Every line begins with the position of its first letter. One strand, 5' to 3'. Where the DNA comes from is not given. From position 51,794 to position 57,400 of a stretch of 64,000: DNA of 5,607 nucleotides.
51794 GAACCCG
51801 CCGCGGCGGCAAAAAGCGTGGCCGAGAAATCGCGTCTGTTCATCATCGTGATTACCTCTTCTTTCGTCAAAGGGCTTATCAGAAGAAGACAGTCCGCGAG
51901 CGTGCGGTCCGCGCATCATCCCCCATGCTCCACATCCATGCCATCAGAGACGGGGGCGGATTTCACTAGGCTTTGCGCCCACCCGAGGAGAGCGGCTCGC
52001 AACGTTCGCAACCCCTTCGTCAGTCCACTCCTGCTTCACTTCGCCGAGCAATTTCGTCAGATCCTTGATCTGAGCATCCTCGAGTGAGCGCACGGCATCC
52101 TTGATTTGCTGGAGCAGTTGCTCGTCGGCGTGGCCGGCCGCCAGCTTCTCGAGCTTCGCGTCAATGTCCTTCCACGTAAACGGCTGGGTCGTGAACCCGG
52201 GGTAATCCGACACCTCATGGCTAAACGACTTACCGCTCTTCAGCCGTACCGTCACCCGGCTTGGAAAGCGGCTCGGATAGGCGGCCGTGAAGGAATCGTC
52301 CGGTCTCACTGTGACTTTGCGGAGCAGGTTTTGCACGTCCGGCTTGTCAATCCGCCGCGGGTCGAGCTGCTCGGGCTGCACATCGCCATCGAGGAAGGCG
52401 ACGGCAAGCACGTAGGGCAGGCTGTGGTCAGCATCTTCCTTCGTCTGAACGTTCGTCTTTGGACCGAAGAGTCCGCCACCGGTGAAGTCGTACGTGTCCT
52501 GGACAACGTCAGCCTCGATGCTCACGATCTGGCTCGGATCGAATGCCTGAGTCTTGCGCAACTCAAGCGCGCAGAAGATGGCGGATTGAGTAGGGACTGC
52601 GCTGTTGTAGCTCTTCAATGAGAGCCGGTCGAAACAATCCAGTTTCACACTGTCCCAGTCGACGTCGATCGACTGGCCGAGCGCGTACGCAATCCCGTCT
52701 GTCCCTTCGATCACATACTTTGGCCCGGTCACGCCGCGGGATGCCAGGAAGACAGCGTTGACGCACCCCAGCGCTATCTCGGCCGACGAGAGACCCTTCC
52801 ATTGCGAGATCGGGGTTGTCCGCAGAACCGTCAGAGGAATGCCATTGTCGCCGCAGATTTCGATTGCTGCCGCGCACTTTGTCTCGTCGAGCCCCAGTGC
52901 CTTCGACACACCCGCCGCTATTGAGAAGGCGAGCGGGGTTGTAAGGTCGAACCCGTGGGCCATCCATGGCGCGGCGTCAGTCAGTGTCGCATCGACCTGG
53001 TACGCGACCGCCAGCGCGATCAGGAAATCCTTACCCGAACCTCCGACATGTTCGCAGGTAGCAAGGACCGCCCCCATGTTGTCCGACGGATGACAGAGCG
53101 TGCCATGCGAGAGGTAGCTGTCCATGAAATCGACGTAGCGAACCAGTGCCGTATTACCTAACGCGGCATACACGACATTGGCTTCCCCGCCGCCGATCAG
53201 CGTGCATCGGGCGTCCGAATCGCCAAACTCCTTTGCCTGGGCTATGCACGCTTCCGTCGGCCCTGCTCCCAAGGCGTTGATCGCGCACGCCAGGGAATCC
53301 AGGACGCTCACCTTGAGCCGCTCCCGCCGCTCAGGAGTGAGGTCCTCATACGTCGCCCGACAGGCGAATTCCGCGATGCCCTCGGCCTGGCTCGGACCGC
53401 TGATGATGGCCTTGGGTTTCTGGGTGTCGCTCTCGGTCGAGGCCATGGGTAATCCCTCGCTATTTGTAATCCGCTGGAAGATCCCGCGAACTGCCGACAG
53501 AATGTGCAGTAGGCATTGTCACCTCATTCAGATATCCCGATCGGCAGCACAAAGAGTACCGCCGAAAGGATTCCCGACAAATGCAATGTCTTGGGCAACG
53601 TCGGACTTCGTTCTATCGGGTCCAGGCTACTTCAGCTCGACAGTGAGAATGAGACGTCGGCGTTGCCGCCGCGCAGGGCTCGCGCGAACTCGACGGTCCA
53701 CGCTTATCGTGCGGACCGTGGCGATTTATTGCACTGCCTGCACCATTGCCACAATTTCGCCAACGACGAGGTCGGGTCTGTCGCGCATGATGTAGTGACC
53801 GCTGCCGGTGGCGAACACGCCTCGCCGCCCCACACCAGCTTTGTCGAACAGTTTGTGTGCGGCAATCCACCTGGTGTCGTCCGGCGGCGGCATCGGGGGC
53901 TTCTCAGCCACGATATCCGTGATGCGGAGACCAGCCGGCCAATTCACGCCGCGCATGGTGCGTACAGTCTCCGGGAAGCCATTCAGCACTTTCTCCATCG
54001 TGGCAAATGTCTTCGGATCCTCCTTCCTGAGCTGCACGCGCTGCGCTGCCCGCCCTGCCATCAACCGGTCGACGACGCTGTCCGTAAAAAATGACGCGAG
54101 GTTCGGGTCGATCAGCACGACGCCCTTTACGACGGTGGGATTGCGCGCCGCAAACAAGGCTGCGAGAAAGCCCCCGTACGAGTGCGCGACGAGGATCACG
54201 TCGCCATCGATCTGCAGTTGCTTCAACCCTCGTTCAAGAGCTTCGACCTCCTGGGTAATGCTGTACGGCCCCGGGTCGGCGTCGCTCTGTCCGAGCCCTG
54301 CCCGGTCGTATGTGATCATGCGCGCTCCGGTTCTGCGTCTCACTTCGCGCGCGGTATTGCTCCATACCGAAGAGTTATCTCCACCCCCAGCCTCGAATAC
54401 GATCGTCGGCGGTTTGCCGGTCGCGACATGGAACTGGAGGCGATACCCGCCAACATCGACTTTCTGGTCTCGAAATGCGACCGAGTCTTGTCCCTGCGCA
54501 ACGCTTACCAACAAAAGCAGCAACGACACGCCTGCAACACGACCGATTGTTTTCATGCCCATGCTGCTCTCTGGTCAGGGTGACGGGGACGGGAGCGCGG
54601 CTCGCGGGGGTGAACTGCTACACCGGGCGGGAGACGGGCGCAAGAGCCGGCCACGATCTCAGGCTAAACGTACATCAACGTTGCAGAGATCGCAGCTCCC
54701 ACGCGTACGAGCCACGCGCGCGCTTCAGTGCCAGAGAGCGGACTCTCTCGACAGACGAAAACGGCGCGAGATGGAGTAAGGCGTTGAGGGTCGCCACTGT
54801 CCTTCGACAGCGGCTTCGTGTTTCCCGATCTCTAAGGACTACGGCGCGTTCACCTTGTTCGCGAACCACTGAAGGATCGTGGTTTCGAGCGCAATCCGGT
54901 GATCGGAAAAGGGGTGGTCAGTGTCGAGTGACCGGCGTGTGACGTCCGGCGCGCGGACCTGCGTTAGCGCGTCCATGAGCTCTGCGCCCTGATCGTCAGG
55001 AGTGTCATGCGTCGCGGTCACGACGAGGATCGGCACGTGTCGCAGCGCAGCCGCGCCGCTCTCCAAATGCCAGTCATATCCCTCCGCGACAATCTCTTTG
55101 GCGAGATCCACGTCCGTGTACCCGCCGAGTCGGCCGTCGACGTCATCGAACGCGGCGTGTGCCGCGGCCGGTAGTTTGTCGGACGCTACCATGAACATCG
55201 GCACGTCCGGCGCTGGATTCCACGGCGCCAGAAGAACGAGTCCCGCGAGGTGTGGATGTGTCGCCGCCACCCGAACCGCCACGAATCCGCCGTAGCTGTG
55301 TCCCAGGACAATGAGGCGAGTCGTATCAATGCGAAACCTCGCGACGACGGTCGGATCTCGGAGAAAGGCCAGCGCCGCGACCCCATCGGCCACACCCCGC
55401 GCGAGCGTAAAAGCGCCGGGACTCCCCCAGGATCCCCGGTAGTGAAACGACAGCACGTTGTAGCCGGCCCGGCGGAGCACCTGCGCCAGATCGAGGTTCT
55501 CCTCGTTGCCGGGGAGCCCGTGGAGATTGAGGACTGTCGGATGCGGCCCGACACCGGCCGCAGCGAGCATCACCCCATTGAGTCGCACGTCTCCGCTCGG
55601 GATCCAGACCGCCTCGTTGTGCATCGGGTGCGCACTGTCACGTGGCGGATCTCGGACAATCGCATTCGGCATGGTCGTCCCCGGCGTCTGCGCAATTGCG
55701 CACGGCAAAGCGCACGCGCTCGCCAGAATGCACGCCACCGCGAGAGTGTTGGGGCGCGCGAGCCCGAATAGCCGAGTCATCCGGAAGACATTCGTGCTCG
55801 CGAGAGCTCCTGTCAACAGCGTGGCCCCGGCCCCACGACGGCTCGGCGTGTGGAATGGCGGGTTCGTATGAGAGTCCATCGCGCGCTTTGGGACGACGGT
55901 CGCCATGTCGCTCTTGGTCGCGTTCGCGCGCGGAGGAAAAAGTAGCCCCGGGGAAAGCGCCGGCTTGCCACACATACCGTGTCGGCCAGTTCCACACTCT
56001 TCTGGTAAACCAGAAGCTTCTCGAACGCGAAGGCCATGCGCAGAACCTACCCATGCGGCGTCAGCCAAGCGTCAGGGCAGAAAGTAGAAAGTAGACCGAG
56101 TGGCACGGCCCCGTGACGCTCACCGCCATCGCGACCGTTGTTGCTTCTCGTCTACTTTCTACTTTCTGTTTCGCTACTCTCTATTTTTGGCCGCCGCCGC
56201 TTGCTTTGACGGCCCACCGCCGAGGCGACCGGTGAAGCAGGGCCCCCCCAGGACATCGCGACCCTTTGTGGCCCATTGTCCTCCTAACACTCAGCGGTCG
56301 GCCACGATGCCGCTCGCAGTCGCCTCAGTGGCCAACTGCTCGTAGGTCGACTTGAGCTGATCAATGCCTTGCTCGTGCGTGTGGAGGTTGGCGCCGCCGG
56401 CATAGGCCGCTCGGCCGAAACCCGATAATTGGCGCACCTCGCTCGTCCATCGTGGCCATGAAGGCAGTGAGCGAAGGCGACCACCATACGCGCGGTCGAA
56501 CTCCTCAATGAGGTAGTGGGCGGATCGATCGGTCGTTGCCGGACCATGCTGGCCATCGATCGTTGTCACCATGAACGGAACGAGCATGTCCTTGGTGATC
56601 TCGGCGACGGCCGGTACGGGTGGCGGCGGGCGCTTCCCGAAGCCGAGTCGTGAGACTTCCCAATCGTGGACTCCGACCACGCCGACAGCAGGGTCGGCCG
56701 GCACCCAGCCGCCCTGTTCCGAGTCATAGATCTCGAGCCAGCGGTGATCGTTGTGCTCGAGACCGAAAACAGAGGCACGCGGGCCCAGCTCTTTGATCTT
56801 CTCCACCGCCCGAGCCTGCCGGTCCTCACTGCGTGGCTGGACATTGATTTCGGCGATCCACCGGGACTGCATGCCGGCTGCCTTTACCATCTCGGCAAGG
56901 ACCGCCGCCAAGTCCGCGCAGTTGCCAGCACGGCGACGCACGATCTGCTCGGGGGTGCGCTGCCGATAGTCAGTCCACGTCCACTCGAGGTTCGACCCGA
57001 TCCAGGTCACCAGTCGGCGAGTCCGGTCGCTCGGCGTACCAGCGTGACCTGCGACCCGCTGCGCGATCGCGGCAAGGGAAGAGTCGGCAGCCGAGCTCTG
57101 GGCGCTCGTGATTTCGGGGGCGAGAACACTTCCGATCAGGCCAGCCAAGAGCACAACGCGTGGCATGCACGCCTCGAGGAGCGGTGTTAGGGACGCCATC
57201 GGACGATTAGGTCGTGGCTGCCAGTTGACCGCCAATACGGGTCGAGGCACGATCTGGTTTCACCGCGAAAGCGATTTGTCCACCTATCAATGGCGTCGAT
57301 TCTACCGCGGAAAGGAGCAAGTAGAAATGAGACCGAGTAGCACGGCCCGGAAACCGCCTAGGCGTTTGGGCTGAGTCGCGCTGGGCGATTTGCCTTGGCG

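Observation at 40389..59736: Family of ~150-nt nested-hairpin intergenic repeats (5 copies in 20 kb) carrying 5' stubs of four-helix-bundle (23S-IVS-type) genes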

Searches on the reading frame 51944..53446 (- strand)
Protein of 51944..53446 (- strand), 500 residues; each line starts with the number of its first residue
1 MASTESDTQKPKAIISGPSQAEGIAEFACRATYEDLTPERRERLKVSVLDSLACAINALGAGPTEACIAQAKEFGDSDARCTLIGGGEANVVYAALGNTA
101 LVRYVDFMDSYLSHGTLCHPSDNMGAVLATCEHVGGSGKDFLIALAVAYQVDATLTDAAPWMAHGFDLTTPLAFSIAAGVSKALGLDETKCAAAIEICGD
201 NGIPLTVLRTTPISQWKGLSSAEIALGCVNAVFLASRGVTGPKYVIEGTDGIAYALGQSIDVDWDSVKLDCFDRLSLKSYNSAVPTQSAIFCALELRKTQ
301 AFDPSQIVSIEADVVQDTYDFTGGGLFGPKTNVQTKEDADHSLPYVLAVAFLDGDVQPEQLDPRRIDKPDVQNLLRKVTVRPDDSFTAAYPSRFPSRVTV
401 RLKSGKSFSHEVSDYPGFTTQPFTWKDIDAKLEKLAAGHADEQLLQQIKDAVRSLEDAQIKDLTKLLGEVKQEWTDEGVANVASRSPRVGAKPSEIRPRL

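Call 28: search_protein_families(library=pfam, proteins=[window:51944-53446:-], max_evalue=0.001)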
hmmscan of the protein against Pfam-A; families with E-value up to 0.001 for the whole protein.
window:51944-53446:- (500 aa): 2 families
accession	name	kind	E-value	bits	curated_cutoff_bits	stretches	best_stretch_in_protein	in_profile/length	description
PF03972.19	MmgE_PrpD_N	-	4.1e-53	180.5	32.1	1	23-259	2-238/244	MmgE/PrpD N-terminal domain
PF19305.4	MmgE_PrpD_C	-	3e-39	135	32.1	1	280-456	1-172/173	MmgE/PrpD C-terminal domain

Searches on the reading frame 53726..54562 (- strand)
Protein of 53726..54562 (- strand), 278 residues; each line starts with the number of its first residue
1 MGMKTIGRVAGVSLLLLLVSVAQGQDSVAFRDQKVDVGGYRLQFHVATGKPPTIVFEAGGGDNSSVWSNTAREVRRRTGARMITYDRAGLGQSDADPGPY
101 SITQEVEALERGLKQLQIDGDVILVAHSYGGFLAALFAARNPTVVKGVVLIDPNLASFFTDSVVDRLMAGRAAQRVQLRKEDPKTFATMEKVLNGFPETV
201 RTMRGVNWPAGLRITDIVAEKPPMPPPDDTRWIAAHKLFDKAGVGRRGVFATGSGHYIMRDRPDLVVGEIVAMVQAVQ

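Call 30: search_protein_families(library=pfam, proteins=[window:53726-54562:-], max_evalue=0.001)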
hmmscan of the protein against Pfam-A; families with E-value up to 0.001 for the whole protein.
window:53726-54562:- (278 aa): 4 families
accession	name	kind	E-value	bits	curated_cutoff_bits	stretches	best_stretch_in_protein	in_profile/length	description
PF12697.13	Abhydrolase_6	-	2.4e-19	71.3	26.3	1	54-267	1-215/217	Alpha/beta hydrolase family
PF00561.26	Abhydrolase_1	-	2e-16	60.9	25.8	1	52-164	1-113/245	alpha/beta hydrolase fold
PF12146.15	Hydrolase_4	-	5e-09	36.2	27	1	53-157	6-113/239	Serine aminopeptidase, S33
PF06821.19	Ser_hydrolase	-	0.00097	19.5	22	0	108-157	45-94/172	Serine hydrolase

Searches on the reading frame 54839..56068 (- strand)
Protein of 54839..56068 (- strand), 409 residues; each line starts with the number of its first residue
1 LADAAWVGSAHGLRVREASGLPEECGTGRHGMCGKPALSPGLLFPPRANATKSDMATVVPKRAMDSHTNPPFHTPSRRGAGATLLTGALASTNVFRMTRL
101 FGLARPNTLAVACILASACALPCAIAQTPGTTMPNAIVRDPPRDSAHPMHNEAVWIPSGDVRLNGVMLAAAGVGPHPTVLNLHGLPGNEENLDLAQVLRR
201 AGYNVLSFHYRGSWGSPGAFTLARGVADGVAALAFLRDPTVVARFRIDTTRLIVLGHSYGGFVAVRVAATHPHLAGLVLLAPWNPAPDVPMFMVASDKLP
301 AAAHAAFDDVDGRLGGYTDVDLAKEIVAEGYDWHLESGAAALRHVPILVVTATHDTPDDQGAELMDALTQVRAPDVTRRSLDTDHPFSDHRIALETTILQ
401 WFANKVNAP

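Call 30: search_protein_families(library=pfam, proteins=[window:54839-56068:-], max_evalue=0.001)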
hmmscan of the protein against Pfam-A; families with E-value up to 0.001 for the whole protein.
window:54839-56068:- (409 aa): 9 families
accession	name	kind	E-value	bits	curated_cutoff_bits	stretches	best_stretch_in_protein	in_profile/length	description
PF00561.26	Abhydrolase_1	-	3e-12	47.2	25.8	1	177-287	1-103/245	alpha/beta hydrolase fold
PF12146.15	Hydrolase_4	-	4.6e-11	42.9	27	1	178-293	6-123/239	Serine aminopeptidase, S33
PF12697.13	Abhydrolase_6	-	8.7e-10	40.1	26.3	1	182-373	4-191/217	Alpha/beta hydrolase family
PF00326.27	Peptidase_S9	-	1.1e-08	35.3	22.6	1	195-407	7-211/213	Prolyl oligopeptidase family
PF07859.19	Abhydrolase_3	-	9.8e-08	32.4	25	1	196-387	23-208/210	alpha/beta hydrolase fold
PF12740.14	PETase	-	3.6e-07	30.3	28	1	231-290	105-170/263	PET hydrolase-like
PF02129.25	Peptidase_S15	-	3.7e-06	27.3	23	1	198-283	47-129/262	X-Pro dipeptidyl-peptidase (S15 family)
PF20434.5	BD-FAE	-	0.00047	20.2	26.8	1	194-270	39-109/215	BD-FAE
PF00756.26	Esterase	-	0.00061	20.1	22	0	239-286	104-153/251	Putative esterase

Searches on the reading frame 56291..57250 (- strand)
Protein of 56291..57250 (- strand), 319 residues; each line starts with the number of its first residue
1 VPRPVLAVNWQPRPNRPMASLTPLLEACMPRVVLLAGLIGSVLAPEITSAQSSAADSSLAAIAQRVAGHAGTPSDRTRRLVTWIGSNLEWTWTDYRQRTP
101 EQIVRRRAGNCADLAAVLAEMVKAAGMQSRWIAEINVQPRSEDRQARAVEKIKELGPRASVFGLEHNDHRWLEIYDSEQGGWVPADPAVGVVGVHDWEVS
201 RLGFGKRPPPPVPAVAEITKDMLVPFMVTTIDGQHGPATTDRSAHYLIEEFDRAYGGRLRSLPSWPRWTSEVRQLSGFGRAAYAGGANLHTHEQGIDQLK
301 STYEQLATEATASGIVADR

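Call 30: search_protein_families(library=pfam, proteins=[window:56291-57250:-], max_evalue=0.001)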
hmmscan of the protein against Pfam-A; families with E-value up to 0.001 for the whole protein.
window:56291-57250:- (319 aa): 1 family
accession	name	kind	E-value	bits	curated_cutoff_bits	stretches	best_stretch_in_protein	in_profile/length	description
PF01841.26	Transglut_core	-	1.5e-15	57.8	23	1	61-187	2-108/108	Transglutaminase-like superfamily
